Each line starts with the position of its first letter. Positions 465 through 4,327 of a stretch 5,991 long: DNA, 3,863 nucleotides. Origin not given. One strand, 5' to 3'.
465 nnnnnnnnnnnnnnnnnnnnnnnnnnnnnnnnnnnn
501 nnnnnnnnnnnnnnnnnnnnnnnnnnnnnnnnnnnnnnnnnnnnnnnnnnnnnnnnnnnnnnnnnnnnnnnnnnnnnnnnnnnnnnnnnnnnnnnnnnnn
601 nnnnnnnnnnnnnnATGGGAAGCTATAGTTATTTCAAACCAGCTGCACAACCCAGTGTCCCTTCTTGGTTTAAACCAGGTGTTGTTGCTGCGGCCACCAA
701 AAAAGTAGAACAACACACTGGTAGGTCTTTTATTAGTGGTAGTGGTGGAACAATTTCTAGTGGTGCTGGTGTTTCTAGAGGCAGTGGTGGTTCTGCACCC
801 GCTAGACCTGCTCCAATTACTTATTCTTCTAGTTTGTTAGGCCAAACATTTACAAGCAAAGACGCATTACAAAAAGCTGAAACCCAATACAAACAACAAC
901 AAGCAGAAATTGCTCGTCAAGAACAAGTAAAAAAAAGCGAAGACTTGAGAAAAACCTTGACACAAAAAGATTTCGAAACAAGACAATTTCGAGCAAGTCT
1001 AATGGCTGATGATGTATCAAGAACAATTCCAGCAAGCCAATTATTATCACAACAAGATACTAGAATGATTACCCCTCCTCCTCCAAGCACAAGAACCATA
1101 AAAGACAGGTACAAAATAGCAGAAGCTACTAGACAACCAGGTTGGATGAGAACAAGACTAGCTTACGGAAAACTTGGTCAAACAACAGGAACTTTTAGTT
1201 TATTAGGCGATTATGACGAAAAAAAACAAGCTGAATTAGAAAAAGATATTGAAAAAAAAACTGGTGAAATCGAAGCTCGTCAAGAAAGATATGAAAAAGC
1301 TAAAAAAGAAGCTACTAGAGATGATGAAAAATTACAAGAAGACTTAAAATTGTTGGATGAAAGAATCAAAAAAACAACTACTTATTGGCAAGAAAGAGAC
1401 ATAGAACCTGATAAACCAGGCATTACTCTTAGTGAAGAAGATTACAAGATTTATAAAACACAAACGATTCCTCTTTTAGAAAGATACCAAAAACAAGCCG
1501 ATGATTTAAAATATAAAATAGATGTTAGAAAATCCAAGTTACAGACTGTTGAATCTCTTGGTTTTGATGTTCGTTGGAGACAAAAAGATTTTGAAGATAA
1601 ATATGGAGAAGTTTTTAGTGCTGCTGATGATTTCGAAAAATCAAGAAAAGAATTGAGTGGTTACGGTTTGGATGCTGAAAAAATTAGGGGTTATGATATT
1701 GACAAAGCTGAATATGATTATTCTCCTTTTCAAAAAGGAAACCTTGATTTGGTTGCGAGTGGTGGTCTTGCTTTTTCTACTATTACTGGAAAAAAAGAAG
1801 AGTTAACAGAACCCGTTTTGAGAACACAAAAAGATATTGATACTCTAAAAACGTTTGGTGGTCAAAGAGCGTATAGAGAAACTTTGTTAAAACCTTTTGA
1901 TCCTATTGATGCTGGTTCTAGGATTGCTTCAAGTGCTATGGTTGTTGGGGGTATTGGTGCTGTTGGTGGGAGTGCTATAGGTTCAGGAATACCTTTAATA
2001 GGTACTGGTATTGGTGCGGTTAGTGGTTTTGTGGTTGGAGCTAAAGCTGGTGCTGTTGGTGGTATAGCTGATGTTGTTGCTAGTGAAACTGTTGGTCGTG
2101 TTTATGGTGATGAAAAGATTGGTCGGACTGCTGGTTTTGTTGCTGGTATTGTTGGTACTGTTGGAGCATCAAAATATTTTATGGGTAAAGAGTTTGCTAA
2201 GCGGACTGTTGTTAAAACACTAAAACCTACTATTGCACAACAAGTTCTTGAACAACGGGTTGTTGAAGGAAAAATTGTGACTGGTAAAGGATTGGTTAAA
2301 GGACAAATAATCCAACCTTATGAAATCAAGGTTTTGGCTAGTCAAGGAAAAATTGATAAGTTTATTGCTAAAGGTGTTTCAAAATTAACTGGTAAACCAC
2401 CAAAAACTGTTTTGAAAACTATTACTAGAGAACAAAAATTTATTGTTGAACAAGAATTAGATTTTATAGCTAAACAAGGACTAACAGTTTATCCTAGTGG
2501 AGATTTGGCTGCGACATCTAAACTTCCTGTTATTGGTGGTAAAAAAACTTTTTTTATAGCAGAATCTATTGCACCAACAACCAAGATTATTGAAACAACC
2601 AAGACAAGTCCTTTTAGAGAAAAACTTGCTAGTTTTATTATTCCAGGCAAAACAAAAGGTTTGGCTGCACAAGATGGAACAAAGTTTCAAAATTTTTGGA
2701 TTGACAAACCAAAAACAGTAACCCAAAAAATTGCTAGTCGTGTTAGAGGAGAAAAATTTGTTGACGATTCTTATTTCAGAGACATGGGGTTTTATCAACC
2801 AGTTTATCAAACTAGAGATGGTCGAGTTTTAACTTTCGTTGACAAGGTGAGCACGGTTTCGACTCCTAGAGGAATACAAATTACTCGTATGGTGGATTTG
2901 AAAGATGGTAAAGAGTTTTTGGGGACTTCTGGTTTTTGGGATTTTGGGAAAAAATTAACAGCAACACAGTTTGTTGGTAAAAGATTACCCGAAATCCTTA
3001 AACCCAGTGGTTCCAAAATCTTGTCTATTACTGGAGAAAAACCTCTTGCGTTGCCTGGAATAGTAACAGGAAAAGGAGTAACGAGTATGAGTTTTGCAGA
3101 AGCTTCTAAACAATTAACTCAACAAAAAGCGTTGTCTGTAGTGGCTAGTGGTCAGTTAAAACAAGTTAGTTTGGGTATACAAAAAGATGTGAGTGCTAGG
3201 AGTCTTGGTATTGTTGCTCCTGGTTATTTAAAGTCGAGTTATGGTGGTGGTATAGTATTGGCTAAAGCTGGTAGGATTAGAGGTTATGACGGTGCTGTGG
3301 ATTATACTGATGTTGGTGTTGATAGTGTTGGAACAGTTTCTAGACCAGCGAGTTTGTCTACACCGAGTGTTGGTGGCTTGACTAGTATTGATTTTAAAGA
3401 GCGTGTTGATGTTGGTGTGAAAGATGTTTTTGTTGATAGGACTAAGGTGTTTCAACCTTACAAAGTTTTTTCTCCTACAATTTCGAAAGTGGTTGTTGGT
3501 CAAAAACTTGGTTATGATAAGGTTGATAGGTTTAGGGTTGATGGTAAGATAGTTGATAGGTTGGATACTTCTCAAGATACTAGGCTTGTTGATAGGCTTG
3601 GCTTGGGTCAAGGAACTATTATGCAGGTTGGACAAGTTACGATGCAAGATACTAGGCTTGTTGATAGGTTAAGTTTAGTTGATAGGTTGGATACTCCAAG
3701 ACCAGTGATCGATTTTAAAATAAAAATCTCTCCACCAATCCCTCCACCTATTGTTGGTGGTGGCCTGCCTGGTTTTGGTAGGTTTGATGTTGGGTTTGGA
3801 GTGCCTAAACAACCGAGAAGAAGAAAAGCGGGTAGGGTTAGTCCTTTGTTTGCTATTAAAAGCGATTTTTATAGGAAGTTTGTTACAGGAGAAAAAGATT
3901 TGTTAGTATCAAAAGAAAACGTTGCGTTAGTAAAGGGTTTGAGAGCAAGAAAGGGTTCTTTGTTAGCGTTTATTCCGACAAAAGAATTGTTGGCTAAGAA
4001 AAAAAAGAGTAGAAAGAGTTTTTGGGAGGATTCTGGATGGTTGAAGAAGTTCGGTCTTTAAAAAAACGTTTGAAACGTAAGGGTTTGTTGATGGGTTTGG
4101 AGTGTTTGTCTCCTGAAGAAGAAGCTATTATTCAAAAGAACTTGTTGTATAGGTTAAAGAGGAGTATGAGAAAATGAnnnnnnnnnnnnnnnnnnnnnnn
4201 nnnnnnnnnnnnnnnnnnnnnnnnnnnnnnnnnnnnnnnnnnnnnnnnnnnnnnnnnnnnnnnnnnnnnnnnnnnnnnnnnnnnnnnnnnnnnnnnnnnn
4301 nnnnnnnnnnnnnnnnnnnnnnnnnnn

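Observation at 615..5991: Gene set looks like the virion / host-recognition module of an uncharacterised (possibly spindle-shaped, fusello-like) archaeal virus or provirus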

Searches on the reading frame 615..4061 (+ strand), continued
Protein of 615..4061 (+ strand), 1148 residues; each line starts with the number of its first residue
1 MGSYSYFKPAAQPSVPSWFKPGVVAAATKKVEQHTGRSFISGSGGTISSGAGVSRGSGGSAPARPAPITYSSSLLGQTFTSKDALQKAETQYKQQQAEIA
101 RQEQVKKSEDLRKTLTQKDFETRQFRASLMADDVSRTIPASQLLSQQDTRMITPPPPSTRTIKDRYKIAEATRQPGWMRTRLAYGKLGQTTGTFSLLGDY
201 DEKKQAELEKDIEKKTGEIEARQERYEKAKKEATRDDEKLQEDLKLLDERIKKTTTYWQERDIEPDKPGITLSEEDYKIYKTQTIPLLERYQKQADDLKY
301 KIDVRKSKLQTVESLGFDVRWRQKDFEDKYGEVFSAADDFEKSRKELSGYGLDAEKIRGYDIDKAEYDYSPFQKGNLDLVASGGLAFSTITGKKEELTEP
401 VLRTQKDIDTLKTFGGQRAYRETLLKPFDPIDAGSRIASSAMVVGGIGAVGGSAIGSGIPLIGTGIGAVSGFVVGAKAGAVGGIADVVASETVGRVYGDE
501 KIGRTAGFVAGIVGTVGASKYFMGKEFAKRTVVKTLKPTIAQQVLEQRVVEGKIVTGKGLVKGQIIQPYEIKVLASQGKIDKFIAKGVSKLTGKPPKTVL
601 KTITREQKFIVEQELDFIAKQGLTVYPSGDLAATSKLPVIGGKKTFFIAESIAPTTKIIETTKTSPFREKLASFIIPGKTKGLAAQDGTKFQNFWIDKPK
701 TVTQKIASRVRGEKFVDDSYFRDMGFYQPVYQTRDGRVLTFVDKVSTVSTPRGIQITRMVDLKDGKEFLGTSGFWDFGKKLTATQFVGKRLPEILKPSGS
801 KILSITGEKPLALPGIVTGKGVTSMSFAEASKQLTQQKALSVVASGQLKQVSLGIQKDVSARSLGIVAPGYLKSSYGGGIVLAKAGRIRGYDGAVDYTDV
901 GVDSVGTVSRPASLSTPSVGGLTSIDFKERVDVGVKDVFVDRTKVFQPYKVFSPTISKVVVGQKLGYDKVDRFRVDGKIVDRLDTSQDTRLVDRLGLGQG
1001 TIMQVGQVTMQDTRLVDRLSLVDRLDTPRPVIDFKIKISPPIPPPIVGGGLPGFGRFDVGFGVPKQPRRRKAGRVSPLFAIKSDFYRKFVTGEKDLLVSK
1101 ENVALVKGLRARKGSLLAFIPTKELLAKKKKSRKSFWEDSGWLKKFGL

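Call 56: search_protein_families(library=pfam, proteins=[L037:1187-2437:+, L037:2448-3173:+, L037:3328-3999:+, L037:503-952:+, L045:345-1220:+, L045:2106-2585:+, L035:1317-2450:+, L035:2690-4000:+, L042:6760-7917:+, L042:7914-9299:+], max_evalue=0.01)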
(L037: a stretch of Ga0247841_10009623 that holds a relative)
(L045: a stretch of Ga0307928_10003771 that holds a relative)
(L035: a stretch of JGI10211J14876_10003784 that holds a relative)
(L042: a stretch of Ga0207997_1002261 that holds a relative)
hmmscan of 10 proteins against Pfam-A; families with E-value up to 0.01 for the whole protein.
L037:1187-2437:+ (416 aa): 2 families
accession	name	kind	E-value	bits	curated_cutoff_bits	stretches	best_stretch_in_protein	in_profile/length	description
PF00464.25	SHMT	-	1.4e-162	541.3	27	1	9-385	1-399/399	Serine hydroxymethyltransferase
PF00155.27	Aminotran_1_2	-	0.00061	19.5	19.7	1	185-374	165-355/361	Aminotransferase class I and II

L037:2448-3173:+ (241 aa): 1 family
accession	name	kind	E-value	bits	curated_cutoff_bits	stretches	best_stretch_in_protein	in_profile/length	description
PF02732.21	ERCC4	-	5e-18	65.8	24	1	12-155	1-138/140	ERCC4 domain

L037:3328-3999:+ (223 aa): 1 family
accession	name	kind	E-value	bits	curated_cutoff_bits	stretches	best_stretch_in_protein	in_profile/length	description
PF04102.17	SlyX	-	0.0058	17.7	30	0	32-67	20-55/67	SlyX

L037:503-952:+ (149 aa): 1 family
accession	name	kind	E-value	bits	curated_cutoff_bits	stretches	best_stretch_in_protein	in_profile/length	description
PF22571.1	LiaI-LiaF-TM_PspC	-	0.005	17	27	1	85-138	60-114/142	PspC transmembrane region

L045:345-1220:+ (291 aa): 1 family
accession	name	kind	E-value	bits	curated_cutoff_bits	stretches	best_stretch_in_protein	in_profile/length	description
PF01145.31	Band_7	-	3.6e-33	115.5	23.6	1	31-218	2-175/176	SPFH domain / Band 7 family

L045:2106-2585:+ (159 aa): 0 families

L035:1317-2450:+ (377 aa): 0 families

L035:2690-4000:+ (436 aa): 5 families
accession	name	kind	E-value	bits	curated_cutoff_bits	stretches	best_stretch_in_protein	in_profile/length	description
PF19263.5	DUF5906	-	2.2e-22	80.3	27.6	1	181-292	1-114/114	Family of unknown function (DUF5906)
PF08706.16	D5_N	-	4.5e-06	27.5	22.4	1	49-152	34-144/145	D5 N terminal like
PF00519.23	PPV_E1_C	-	0.0011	18.6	26.5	1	168-310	111-249/289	Papillomavirus helicase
PF02257.21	RFX_DNA_binding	-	0.0023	18.9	27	1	359-435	3-78/79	RFX DNA-binding domain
PF01057.23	Parvo_NS1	-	0.0023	17.4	20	0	122-282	64-213/271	Parvovirus non-structural protein NS1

L042:6760-7917:+ (385 aa): 3 families
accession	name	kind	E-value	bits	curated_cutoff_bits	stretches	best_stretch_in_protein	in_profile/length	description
PF01385.25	OrfB_IS605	-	1.3e-22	80.7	30.5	1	169-273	11-118/120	Probable transposase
PF07282.18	Cas12f1-like_TNB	-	3e-22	79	26.3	1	290-354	1-60/60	Cas12f1-like, TNB domain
PF12323.14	HTH_OrfB_IS605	-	1.9e-14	53.3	21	1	2-40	4-42/47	Helix-turn-helix domain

L042:7914-9299:+ (461 aa): 1 family
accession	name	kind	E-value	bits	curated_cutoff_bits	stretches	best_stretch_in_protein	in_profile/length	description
PF00229.24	TNF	-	0.0033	17.8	23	1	344-386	15-57/127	TNF(Tumour Necrosis Factor) family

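Call 58: search_protein_families(library=pfam, proteins=[L037:11003-11707:+, L037:11744-13099:+, L037:204-506:+, L045:1420-1755:+, L045:10964-11383:+, L035:4315-4626:+, L035:5065-5436:+, L031:13393-13698:+, L031:15689-16021:+, L046:3493-4452:-], max_evalue=0.01)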
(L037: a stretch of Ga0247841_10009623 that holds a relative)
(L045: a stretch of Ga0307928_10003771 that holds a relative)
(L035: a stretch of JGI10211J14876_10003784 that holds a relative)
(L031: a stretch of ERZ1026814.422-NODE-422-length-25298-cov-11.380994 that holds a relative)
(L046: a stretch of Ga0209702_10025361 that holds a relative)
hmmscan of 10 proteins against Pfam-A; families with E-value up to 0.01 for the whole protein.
L037:11003-11707:+ (234 aa): 0 families

L037:11744-13099:+ (452 aa): 0 families

L037:204-506:+ (100 aa): 1 family
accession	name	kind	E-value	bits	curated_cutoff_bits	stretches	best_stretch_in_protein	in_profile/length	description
PF01906.23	YbjQ_1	-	1.2e-19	71.3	23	1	6-98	11-103/103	Putative heavy-metal-binding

L045:1420-1755:+ (111 aa): 0 families

L045:10964-11383:+ (139 aa): 1 family
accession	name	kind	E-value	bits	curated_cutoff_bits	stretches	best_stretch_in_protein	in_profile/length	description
PF01797.21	Y1_Tnp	-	4.9e-35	120.7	23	1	11-133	1-121/121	Transposase IS200 like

L035:4315-4626:+ (103 aa): 0 families

L035:5065-5436:+ (123 aa): 0 families

L031:13393-13698:+ (101 aa): 0 families

L031:15689-16021:+ (110 aa): 1 family
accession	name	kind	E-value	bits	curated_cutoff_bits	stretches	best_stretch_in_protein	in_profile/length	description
PF12420.13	DUF3671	-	0.0069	16.3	34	1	8-103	164-209/223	Fam-L, Fam-M like protein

L046:3493-4452:- (319 aa): 4 families
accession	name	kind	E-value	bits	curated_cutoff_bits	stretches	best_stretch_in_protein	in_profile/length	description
PF07460.16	NUMOD3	-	6.2e-18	64.9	20.4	2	83-119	1-37/37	NUMOD3 motif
PF04480.18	DUF559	-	4.9e-14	52.6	20.6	2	272-313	65-106/109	Protein of unknown function (DUF559)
PF18741.7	MTES_1575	-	4.8e-06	27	38.2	1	269-299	50-80/96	REase_MTES_1575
PF03852.21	Vsr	-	0.00064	20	27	1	188-254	7-69/74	DNA mismatch endonuclease Vsr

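Call 62: search_dna_similar(query=window:615-4061:+, collection=phages, mode=protein, max_evalue=0.1, max_rows=15)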
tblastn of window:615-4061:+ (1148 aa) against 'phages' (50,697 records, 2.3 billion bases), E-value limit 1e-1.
No match.

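Call 123: search_solved_structures(query=A3, max_evalue=1)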
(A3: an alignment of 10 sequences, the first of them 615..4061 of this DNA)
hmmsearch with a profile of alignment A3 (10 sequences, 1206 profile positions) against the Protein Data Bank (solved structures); distinct sequences matched with E-value up to 1: 3.
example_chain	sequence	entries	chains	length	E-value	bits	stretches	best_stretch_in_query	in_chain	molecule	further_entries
9okb_H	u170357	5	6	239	0.018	16.4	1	184-290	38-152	bmCENP-H | bm-CENPH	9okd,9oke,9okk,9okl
2z6i_A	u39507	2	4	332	0.08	14.2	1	450-520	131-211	Trans-2-enoyl-ACP reductase II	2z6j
8b7t_A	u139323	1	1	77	0.28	12.4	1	645-715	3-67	CPSF73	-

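Call 124: search_solved_structures(query=A5, max_evalue=1)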
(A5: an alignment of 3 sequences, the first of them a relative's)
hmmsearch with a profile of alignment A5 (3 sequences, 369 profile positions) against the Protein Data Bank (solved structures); distinct sequences matched with E-value up to 1: 3.
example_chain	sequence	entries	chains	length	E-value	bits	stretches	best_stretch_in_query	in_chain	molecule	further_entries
7q1w_A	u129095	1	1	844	0.78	12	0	289-360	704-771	Ruminococcus gnavus end galactosidase GH98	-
7q20_A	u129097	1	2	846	0.78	12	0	289-360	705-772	Ruminococcus gnavus endogalactosidase GH98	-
7pmo_D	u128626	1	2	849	0.79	12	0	289-360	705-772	Ruminococcus gnavus endogalactosidase GH98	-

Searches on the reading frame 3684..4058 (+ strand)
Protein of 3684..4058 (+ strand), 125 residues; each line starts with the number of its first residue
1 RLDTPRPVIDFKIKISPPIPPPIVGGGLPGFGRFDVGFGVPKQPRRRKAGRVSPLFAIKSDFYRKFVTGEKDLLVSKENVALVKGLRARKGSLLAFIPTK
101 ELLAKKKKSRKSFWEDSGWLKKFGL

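Call 121: predict_structure(alignment_id=A10)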
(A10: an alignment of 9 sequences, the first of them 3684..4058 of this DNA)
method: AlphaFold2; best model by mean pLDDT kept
length: 125 residues; sequences in the alignment: 9
mean_pLDDT: 55.0   pTM: 0.23
mean pLDDT of the five models: 55.0, 52.4, 51.8, 51.5, 49.8
residues with pLDDT >= 90: 0; 70-90: 11; 50-70: 69; < 50: 45
segments of 3 or more residues with pLDDT < 50: 31-35, 37-45, 49-72
pLDDT, mean of each block of 10 residues (from residue 1): 64 67 55 46 46 44 45 60 68 53 58 55 51
secondary structure, 60 per line:
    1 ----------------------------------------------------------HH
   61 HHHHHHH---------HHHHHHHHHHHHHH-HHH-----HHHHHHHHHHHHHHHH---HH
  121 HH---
elements in order: H59-67 H77-90 H100-115 H119-122

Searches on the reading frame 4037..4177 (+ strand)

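Call 8: search_protein_families(library=pfam, proteins=[window:4037-4177:+], max_evalue=1)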
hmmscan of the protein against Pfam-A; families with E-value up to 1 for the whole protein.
window:4037-4177:+ (46 aa): 1 family
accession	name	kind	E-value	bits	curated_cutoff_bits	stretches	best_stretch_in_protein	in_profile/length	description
PF14084.11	DUF4264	-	0.081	13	27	1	5-32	20-47/52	Protein of unknown function (DUF4264)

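Call 9: search_protein_families(library=phrogs, proteins=[window:4037-4177:+], max_evalue=1)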
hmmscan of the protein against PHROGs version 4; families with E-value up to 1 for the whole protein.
window:4037-4177:+ (46 aa): 1 family
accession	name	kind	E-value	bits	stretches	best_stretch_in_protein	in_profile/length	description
phrog_21595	-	unknown function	0.53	11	0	34-45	21-32/44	-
